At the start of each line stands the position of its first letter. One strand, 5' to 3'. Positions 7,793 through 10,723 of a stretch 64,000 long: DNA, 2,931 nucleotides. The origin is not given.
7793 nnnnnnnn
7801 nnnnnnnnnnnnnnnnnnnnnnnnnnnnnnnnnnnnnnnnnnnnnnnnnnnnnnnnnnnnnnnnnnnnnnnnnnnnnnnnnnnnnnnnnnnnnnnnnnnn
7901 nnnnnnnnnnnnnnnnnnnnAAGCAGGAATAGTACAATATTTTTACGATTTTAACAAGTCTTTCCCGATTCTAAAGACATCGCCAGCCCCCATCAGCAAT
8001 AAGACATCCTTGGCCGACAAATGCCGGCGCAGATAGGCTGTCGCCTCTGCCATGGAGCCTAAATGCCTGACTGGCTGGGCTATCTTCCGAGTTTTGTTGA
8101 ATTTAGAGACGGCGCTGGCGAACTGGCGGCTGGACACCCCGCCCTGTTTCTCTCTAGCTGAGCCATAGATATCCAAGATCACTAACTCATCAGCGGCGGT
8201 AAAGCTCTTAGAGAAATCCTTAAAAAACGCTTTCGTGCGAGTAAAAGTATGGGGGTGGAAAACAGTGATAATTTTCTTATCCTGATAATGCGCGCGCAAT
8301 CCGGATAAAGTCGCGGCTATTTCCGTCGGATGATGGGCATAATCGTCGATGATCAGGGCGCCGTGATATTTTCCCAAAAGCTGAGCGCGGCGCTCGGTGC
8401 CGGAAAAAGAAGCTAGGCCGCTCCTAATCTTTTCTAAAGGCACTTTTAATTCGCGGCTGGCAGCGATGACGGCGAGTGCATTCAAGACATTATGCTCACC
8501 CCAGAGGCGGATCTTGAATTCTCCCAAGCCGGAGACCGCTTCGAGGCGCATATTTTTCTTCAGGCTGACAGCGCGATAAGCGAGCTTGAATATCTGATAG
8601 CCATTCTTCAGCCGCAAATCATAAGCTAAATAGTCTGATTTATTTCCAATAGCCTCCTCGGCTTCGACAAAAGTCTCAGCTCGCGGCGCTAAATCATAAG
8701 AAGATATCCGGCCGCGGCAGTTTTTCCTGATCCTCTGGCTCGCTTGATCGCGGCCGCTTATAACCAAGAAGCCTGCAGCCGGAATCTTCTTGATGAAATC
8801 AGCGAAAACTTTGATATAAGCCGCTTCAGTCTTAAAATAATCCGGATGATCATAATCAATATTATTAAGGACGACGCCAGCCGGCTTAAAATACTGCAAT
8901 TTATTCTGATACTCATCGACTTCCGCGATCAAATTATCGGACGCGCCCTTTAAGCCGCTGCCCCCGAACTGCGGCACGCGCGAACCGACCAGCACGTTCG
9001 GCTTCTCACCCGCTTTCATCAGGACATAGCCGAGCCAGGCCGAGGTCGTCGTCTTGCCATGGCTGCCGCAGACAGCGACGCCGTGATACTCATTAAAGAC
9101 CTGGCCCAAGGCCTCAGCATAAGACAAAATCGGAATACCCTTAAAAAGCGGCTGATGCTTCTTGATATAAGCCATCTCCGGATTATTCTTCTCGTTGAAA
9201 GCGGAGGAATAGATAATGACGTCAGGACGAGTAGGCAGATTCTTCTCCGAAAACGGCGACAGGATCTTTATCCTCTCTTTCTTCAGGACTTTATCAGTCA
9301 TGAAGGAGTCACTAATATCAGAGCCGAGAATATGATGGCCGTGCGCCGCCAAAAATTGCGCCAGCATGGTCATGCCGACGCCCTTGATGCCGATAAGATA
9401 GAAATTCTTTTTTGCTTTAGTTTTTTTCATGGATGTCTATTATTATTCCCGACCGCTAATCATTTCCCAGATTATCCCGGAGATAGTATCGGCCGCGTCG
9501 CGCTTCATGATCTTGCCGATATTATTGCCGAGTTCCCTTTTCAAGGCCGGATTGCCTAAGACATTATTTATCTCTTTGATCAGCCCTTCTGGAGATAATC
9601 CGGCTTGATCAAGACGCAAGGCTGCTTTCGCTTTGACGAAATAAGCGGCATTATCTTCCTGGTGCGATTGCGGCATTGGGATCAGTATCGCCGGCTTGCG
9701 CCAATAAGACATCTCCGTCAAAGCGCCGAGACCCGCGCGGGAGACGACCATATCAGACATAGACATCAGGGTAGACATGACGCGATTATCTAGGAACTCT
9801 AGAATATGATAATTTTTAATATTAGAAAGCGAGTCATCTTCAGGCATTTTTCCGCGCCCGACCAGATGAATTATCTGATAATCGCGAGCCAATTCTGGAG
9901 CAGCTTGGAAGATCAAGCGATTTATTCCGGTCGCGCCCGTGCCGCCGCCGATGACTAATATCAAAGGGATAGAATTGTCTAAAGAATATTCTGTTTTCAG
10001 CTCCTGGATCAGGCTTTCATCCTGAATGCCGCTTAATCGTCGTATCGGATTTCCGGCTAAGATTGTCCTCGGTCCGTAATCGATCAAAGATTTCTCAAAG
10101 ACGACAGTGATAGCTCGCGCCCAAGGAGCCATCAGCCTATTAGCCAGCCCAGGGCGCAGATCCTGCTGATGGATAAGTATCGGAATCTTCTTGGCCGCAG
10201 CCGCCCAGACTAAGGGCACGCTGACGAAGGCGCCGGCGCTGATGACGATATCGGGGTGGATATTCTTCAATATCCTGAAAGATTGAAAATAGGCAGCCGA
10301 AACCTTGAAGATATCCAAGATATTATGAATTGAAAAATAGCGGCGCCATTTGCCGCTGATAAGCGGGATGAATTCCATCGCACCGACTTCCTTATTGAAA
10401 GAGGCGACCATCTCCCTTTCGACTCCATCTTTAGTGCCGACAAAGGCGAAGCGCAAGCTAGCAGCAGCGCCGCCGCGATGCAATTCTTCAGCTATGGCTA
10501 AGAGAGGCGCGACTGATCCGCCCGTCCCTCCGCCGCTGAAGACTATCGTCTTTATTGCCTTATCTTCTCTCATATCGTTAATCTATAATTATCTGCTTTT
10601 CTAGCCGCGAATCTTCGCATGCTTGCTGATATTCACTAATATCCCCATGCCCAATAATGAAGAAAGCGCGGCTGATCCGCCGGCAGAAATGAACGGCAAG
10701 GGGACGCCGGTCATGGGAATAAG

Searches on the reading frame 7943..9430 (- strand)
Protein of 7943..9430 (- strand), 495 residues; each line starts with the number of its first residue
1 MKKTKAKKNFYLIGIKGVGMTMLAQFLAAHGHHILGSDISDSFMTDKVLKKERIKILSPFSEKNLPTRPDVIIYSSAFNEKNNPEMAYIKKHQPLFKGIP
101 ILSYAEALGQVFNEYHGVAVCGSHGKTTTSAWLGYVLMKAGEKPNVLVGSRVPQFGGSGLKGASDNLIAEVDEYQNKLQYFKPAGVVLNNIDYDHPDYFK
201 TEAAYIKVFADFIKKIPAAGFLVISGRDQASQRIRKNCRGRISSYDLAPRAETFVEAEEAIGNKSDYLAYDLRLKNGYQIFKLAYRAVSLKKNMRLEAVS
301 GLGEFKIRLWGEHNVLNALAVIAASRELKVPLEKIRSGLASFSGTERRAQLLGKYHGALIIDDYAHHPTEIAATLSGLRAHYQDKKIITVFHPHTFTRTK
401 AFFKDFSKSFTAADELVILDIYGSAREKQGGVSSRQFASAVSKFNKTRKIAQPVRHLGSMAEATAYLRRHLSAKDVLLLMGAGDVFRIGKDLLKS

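Call 17: search_protein_families(library=pfam, proteins=[window:7943-9430:-])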
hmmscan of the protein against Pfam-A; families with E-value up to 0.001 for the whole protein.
window:7943-9430:- (495 aa): 3 families
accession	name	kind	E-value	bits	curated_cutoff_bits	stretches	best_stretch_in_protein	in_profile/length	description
PF02875.26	Mur_ligase_C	-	1.3e-21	78.2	28.4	1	347-483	1-127/127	Mur ligase, glutamate ligase domain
PF08245.18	Mur_ligase_M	-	1.1e-18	68.4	24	1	120-324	1-199/200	Mur ligase middle domain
PF01225.30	Mur_ligase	-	8.1e-16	58.6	21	1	10-115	2-94/95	Mur ligase family, catalytic domain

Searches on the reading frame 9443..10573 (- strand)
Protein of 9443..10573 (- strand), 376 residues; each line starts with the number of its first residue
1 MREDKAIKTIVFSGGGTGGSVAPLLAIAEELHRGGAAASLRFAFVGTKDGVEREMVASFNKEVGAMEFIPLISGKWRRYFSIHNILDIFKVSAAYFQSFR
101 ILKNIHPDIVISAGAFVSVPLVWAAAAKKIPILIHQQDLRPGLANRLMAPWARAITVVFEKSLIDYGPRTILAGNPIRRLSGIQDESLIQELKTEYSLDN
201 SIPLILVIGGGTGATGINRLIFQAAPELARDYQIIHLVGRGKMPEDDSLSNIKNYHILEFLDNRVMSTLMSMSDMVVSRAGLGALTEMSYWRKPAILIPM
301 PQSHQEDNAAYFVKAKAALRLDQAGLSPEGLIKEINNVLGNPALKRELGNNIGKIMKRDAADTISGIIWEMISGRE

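Call 17: search_protein_families(library=pfam, proteins=[window:9443-10573:-])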
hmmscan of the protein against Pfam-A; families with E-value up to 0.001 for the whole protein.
window:9443-10573:- (376 aa): 3 families
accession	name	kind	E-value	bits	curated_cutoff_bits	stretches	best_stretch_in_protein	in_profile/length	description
PF03033.26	Glyco_transf_28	-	2e-29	102.9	26.2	1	10-155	1-137/139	Glycosyltransferase family 28 N-terminal domain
PF04101.22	Glyco_tran_28_C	-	5.2e-29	101.9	22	1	205-345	2-147/166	Glycosyltransferase family 28 C-terminal domain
PF02350.25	Epimerase_2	-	0.00068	19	30.6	0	232-298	216-284/347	UDP-N-acetylglucosamine 2-epimerase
